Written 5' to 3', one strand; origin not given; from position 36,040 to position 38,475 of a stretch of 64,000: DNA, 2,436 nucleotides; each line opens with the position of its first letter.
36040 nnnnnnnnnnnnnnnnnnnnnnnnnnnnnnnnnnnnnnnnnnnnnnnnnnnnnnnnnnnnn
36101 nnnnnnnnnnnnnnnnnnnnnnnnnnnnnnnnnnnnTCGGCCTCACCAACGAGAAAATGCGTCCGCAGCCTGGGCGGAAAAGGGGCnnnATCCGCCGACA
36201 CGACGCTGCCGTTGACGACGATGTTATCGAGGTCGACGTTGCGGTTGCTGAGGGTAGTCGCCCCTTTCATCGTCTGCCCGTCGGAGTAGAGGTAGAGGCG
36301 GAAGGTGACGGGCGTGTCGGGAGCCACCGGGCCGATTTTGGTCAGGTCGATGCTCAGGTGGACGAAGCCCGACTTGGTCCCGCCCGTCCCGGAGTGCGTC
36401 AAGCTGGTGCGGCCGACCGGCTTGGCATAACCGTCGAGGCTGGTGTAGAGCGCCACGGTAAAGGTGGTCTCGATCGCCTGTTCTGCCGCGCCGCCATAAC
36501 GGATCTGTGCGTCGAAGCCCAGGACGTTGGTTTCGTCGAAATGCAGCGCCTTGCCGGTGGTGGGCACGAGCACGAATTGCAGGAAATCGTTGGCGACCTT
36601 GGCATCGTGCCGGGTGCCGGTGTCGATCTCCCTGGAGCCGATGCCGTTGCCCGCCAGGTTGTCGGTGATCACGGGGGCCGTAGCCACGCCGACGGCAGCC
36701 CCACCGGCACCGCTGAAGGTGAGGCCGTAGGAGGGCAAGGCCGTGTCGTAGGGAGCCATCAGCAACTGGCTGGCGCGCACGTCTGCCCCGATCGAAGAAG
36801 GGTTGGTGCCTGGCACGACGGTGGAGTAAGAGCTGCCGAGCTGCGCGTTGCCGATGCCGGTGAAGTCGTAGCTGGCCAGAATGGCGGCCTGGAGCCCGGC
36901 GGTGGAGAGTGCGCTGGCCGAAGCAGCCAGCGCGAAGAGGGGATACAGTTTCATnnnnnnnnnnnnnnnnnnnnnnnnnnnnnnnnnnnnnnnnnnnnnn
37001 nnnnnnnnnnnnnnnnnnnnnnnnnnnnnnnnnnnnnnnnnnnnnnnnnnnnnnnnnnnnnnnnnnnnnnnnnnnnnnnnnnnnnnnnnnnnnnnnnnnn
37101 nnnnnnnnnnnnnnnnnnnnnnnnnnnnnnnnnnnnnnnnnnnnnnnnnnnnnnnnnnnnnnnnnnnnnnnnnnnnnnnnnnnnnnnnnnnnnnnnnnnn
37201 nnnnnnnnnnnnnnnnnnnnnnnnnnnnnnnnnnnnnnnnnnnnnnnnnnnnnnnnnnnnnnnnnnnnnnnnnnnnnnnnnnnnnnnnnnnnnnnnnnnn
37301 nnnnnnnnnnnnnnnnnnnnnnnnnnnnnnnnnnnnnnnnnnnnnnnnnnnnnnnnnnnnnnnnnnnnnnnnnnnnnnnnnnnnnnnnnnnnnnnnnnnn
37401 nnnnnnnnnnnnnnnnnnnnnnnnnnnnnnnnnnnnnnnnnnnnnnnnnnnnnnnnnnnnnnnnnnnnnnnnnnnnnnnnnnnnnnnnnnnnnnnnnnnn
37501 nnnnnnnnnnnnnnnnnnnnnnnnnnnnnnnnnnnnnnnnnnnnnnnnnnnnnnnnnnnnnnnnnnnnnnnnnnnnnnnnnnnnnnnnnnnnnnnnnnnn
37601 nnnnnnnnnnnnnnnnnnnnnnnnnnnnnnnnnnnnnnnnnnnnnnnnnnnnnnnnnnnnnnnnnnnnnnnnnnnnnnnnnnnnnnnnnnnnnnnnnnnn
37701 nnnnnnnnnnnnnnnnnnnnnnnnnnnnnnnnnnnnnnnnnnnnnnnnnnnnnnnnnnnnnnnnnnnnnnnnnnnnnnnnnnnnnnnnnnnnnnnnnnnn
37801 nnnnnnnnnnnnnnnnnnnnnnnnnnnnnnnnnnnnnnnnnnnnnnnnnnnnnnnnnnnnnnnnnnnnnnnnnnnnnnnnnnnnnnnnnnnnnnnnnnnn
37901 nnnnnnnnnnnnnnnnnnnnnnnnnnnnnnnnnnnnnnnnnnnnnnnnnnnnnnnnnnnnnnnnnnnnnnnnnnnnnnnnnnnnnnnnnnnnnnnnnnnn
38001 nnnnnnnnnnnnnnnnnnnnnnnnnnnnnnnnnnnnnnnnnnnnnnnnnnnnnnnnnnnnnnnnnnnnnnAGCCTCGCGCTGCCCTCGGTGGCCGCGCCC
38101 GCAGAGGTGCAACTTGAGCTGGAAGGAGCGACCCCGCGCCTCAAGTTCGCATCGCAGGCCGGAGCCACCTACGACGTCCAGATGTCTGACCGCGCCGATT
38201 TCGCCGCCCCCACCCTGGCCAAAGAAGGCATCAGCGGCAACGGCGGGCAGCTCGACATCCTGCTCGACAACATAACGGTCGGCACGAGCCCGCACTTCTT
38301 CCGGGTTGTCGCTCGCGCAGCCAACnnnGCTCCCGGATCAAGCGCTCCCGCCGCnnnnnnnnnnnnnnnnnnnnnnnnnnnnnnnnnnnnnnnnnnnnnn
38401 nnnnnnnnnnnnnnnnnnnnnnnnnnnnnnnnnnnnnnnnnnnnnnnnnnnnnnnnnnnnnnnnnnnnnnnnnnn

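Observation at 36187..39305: Three-member paralogue array of secreted proteins with shared core but alternative C-termini: PEP-CTERM anchor, an 85-aa substitute domain, or truncation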

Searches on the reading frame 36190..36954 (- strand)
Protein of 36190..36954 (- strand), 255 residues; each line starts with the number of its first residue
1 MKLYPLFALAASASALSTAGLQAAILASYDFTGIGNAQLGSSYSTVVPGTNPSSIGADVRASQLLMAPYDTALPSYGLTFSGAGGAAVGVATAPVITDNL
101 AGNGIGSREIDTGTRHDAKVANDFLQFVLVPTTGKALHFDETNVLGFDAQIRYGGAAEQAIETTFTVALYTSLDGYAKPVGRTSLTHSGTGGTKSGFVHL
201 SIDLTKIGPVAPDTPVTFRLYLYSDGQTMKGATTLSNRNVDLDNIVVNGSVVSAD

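Call 6: search_protein_families(library=pfam, max_evalue=1, proteins=[window:36190-36954:-])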
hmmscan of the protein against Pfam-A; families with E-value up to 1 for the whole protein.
seq(255 aa): 0 families

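Call 7: search_protein_families(library=ncbifam, max_evalue=1, proteins=[window:36190-36954:-])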
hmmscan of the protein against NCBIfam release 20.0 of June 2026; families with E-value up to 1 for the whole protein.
seq(255 aa): 0 families

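Call 21: search_protein_representatives(alignment_id=A1)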
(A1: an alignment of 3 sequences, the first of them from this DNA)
Query: 3 sequences, 279 profile positions. Proteins with E-value up to 0.001 (for the whole library): 82; up to 1e-10: 6; up to 1e-30: 2. The best 82 are listed.
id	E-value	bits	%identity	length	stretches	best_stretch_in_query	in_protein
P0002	2.5e-155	532.3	-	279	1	1-278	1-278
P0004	6.2e-34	134.1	-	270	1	10-272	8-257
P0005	3.3e-24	102.1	-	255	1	76-274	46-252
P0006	3.9e-24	101.9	-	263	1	18-277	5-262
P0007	4.8e-22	95.1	-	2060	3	51-252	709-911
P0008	2.4e-14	69.8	-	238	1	118-255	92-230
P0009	1.3e-10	57.5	-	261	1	15-259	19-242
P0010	3.0e-10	56.3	-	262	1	7-261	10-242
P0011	3.5e-10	56.1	-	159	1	145-278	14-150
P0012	7.1e-10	55.1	-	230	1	111-252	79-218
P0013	3.3e-09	52.9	-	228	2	82-270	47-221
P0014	8.7e-09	51.5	-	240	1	60-272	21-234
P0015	1.2e-08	51.1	-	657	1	120-254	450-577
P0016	1.5e-08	50.8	-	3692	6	49-114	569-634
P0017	1.7e-08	50.6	-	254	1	9-275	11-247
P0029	2.3e-06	43.6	-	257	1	9-260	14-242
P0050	4.4e-05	39.4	-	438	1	113-275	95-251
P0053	6.1e-05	38.9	-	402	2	106-266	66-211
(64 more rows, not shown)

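Call 38: find_encoding_contigs(protein=P0012, flank=8000, max_places=3)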
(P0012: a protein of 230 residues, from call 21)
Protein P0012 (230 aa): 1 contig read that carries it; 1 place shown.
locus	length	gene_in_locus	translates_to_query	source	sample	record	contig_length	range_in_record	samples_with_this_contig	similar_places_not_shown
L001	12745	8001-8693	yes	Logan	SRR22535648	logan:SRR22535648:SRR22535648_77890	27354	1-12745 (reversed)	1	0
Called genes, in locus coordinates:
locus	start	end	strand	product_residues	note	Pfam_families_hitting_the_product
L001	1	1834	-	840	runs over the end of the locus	PF22680:Glyco_hydro_123_N_2, PF13320:GH123_cat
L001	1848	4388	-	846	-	PF19543:GH123_N (faint), PF22680:Glyco_hydro_123_N_2, PF13320:GH123_cat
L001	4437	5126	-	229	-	-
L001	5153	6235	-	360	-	PF00107:ADH_zinc_N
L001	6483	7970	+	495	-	PF00884:Sulfatase, PF16347:SGSH_C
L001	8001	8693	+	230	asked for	-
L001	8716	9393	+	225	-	-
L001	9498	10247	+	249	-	PF07589:PEP_exosort_dom (weak)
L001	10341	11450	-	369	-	PF00356:LacI, PF00532:Peripla_BP_1 (faint), PF13377:Peripla_BP_3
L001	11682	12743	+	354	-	?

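Call 39: find_encoding_contigs(protein=P0029, flank=8000, max_places=3)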
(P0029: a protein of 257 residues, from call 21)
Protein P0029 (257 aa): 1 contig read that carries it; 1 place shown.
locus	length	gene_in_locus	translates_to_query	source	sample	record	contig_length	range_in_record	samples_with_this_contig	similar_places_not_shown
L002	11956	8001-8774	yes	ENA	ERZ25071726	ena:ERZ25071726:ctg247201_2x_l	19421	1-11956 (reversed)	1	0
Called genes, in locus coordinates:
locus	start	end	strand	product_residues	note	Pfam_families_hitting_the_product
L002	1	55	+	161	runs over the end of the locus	PF13664:DUF4149 (weak)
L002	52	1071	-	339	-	PF02826:2-Hacid_dh_C, PF00670:AdoHcyase_NAD (weak), PF03446:NAD_binding_2 (weak), PF03807:F420_oxidored, PF07991:KARI_N, PF01450:KARI_C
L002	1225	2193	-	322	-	PF04909:Amidohydro_2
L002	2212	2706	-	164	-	PF02782:FGGY_C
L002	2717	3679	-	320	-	PF00370:FGGY_N, PF02782:FGGY_C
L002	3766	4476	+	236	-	PF00697:PRAI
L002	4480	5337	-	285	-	-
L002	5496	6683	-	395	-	PF00202:Aminotran_3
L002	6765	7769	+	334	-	PF01408:GFO_IDH_MocA, PF03807:F420_oxidored (weak), PF02894:GFO_IDH_MocA_C (weak), PF22725:GFO_IDH_MocA_C3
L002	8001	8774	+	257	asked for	-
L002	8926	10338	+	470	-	PF09903:DUF2130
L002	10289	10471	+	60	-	-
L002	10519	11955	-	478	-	?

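Call 42: find_encoding_contigs(protein=P0004, flank=8000, max_places=3)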
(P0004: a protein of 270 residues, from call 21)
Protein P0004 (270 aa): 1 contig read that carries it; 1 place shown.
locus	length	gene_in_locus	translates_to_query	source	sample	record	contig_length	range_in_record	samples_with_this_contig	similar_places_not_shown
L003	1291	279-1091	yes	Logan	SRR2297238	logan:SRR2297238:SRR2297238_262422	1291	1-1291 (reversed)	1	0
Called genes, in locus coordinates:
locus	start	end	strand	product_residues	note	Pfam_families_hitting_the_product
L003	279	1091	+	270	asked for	-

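Call 43: find_encoding_contigs(protein=P0008, flank=6000, max_places=2)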
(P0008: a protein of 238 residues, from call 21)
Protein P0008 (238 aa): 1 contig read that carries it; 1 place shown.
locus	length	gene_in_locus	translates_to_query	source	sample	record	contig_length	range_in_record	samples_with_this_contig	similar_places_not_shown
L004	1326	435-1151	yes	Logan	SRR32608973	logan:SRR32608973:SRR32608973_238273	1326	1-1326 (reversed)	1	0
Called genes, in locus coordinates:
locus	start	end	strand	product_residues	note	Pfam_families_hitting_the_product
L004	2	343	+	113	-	?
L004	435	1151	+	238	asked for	-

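Call 44: find_encoding_contigs(protein=P0005, flank=6000, max_places=2)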
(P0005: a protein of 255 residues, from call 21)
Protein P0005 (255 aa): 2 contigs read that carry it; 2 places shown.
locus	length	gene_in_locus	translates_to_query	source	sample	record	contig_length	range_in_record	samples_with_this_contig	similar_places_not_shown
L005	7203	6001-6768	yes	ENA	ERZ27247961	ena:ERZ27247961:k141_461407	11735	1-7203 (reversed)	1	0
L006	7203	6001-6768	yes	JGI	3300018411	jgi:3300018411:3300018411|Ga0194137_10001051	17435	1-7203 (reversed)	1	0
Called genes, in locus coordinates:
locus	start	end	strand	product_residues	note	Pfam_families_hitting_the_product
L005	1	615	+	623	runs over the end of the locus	PF13229:Beta_helix (faint)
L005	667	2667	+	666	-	PF00474:SSF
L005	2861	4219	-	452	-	PF00884:Sulfatase, PF01663:Phosphodiest (faint), PF02995:DUF229 (weak), PF16347:SGSH_C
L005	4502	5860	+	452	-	-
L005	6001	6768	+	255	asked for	PF07589:PEP_exosort_dom (faint)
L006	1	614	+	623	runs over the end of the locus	PF13229:Beta_helix (faint)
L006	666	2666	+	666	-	PF00474:SSF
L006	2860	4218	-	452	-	PF00884:Sulfatase, PF01663:Phosphodiest (faint), PF02995:DUF229 (weak), PF16347:SGSH_C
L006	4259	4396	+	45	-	-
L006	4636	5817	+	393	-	-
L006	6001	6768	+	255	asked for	PF07589:PEP_exosort_dom (faint)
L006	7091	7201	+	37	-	?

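Call 45: find_encoding_contigs(protein=P0006, flank=6000, max_places=2)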
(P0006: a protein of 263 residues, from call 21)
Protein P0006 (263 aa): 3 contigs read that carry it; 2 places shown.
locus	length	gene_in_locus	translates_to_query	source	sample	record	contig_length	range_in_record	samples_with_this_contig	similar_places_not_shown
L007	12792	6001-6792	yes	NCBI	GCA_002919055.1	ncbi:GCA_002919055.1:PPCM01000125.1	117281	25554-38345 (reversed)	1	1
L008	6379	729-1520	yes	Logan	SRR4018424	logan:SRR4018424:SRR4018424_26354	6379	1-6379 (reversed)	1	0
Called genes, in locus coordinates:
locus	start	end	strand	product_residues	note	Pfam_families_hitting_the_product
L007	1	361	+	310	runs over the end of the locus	PF02311:AraC_binding (weak), PF12833:HTH_18, PF00165:HTH_AraC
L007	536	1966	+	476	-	PF00884:Sulfatase, PF01663:Phosphodiest (weak), PF16347:SGSH_C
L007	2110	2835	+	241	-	-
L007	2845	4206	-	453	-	PF00884:Sulfatase, PF01663:Phosphodiest (faint), PF02995:DUF229 (weak), PF16347:SGSH_C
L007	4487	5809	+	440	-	-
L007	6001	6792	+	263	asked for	-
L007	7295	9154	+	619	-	PF13229:Beta_helix (weak)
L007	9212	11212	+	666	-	PF00474:SSF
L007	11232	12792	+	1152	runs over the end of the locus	-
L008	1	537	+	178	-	?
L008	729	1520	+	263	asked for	-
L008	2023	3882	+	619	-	PF13229:Beta_helix (weak)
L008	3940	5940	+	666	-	PF00474:SSF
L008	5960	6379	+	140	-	?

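Call 54: search_protein_families(library=pfam, max_evalue=0.001, proteins=[L007:4487-5809:+, L007:2110-2835:+, L001:4437-5126:-, L001:11682-12743:+])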
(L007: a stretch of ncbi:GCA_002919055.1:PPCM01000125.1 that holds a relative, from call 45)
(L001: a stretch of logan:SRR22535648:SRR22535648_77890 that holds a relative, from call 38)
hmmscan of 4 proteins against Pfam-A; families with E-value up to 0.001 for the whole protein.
L007:4487-5809:+ (440 aa): 0 families

L007:2110-2835:+ (241 aa): 1 family
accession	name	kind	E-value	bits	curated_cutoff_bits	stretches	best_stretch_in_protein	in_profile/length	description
PF07963.17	N_methyl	-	0.00067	19.6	21.2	0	18-39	6-27/27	Prokaryotic N-terminal methylation motif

L001:4437-5126:- (229 aa): 0 families

L001:11682-12743:+ (354 aa): 7 families
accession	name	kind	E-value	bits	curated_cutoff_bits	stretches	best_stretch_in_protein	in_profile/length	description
PF22725.1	GFO_IDH_MocA_C3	-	2.6e-20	73.1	27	1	151-284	2-123/124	GFO/IDH/MocA C-terminal domain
PF01408.29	GFO_IDH_MocA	-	4.7e-19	69.7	24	1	25-139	1-117/120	Oxidoreductase family, NAD-binding Rossmann fold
PF03447.22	NAD_binding_3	-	1.1e-06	29.7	24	1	31-135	1-110/116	Homoserine dehydrogenase, NAD binding domain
PF02894.22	GFO_IDH_MocA_C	-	2.2e-06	28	22.9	1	189-353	37-205/218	Oxidoreductase family, C-terminal alpha/beta domain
PF22685.1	Gal80p_C-like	-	0.00014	22.5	29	1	153-286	6-150/152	Gal80p, C-terminal domain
PF02826.25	2-Hacid_dh_C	-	0.00037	20.4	25.1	1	24-85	36-94/178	D-isomer specific 2-hydroxyacid dehydrogenase, NAD binding domain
PF03435.24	Sacchrp_dh_NADP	-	0.00047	20.9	25.1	0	27-111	1-95/129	Saccharopine dehydrogenase NADP binding domain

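Call 60: search_protein_families(library=pfam, max_evalue=0.001, proteins=[P0007, P0015, P0016, P0050, P0053])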
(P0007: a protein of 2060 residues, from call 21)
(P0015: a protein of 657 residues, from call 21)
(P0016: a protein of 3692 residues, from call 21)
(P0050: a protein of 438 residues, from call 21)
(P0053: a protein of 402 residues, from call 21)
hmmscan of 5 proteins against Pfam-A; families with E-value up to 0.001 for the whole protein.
P0007 (2060 aa): 8 families
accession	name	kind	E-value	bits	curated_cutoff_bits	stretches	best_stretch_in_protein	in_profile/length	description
PF05345.18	He_PIG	-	3.1e-09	37.6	24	1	1441-1519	9-95/96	Putative Ig domain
PF01436.27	NHL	-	5.5e-09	36.1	20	0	1764-1791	1-27/28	NHL repeat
PF25021.1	TEN_NHL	-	1.7e-08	34.3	27.1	1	1555-1793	134-357/357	Teneurin NHL domain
PF13927.12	Ig_3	-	5.6e-07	30.4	30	1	1940-1997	11-76/78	Immunoglobulin domain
PF17963.7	Big_9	-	3.5e-05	25.1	23.6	1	587-687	1-89/89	Bacterial Ig domain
PF00041.27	fn3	-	5.6e-05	23.7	25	1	1229-1307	2-75/84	Fibronectin type III domain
PF13895.12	Ig_2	-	0.00021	21.9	27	1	1939-2003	8-69/79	Immunoglobulin domain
PF16656.11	Pur_ac_phosph_N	-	0.00025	22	30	1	1253-1314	29-90/93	Purple acid Phosphatase, N-terminal domain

P0015 (657 aa): 1 family
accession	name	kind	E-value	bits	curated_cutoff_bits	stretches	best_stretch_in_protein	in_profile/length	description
PF18962.6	Por_Secre_tail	-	7.7e-14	52.2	27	1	590-655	1-74/75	Secretion system C-terminal sorting domain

P0016 (3692 aa): 13 families
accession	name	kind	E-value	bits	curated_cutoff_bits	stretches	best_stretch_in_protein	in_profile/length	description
PF13753.12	SWM_repeat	-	8.7e-100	327.6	27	12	568-651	2-85/86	Putative flagellar system-associated repeat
PF17936.7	Big_6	-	1.7e-84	278.6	27.6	7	379-449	14-80/83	Bacterial Ig domain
PF22783.1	BapA_N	-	1.7e-20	73.4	27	1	2-111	3-118/123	BapA, prefix-like domain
PF00353.25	HemolysinCabind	-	1.3e-17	63.8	23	3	3544-3577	2-35/36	RTX calcium-binding nonapeptide repeat (4 copies)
PF01190.23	Pollen_Ole_e_1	-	1.7e-10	41.5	23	0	747-773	41-67/99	Pollen protein Ole e 1 like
PF18438.7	Glyco_hydro_38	-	2e-10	41.2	28.4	0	708-771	22-80/111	Glycosyl hydrolases family 38 C-terminal domain 1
PF24083.1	Phage_ssDNA_bind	-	8.9e-10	38.7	27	0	623-671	129-180/193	Putative phage ssDNA-binding domain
PF10648.15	Gmad2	-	2.4e-07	31.4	25.7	0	381-438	18-82/86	Immunoglobulin-like domain of bacterial spore germination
PF17785.7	PUA_3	-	4.7e-07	29.9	22.6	0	384-410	28-52/64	PUA-like domain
PF13620.12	CarboxypepD_reg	-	5.7e-07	30.2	32.3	0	390-420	15-46/82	Carboxypeptidase regulatory-like domain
PF10988.14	DUF2807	-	9.1e-07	29.2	24.2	0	486-530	20-66/181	Putative auto-transporter adhesin, head GIN domain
PF11974.14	bMG3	-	2.3e-06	27.9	34.9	0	737-784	28-75/103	Bacterial alpha-2-macroglobulin MG3 domain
PF11465.14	Receptor_2B4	-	5.6e-06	27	21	0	489-509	9-29/108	Natural killer cell receptor 2B4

P0050 (438 aa): 2 families
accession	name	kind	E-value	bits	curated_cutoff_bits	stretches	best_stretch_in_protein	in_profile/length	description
PF07589.16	PEP-CTERM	-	0.00012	22.4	20.7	1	229-251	1-23/24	PEP-CTERM motif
PF02018.23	CBM_4_9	-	0.00034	21.4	25.9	0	287-356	4-72/136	Carbohydrate binding domain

P0053 (402 aa): 0 families

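Call 68: find_encoding_contigs(protein=P0013, flank=6000, max_places=2)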
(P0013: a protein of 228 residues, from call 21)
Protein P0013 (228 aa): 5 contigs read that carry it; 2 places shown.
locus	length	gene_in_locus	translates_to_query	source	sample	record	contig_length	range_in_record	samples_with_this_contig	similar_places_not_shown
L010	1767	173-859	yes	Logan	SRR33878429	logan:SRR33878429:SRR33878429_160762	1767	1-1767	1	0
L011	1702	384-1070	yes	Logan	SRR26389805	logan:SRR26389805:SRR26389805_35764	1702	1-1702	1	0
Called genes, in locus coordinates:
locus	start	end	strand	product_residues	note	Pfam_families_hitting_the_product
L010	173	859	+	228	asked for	PF07589:PEP_exosort_dom (weak)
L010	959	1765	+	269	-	?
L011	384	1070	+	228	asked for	PF07589:PEP_exosort_dom (weak)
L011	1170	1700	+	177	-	?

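Call 69: find_encoding_contigs(protein=P0011, flank=6000, max_places=2)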
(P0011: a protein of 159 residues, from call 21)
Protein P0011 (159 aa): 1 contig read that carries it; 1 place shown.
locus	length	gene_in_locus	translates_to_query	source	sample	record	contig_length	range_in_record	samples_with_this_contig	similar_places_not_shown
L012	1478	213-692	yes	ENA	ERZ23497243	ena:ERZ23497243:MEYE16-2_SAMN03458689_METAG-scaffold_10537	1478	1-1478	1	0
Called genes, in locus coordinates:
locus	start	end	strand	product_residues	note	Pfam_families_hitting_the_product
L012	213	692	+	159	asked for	-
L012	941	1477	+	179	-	?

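Call 77: find_related_loci(query=A5, collection=genome_contigs, flank=8000)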
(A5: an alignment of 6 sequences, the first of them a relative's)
Query A5 (263 aa) in genome_contigs; peptide patterns used: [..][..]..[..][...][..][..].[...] (x = any residue, [..] = any of these).
70 stretches matched a pattern, but none encodes a relative of the query by tblastn (E <= 1e-3).

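Call 78: find_related_loci(query=A5, collection=metagenome_contigs, flank=8000)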
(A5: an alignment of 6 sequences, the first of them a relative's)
Query A5 (263 aa) in metagenome_contigs; peptide patterns used: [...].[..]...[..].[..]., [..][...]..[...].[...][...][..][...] (x = any residue, [..] = any of these).
177 stretches matched a pattern; 7 encode a relative of the query (tblastn E <= 1e-3); 7 distinct loci.
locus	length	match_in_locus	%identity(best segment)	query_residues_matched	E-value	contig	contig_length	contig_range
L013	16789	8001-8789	100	1-263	2e-172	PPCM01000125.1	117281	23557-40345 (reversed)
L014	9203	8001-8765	48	1-262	4e-56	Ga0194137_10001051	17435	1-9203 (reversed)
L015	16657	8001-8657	28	5-238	9e-10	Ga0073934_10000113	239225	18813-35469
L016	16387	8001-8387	30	96-242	4e-7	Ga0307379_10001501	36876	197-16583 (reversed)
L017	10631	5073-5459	30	96-242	4e-7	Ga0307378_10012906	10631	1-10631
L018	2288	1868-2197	28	2-119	5e-5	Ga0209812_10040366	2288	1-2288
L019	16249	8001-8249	31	21-117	1e-4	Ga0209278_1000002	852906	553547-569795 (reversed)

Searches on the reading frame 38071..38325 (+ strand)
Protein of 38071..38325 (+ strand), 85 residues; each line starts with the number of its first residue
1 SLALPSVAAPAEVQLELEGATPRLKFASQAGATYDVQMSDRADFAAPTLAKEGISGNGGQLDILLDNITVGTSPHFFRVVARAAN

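Call 29: find_homologous_proteins(query=window:38071-38325:+, max_evalue=0.1)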
Query seq(85 aa): 3 candidates shared short words with the query, none scored E <= 0.1.

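Call 80: search_solved_structures(query=window:38071-38325:+, max_evalue=10)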
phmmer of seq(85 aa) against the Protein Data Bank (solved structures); distinct sequences matched with E-value up to 10: 2.
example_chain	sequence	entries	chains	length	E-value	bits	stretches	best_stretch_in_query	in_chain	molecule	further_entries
6qhe_A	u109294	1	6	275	0.46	14.3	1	35-78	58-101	Alcohol Dehydrogenase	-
3u0b_A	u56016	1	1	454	8.1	10.3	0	13-70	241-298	Oxidoreductase, short chain dehydrogenase/reductase family protein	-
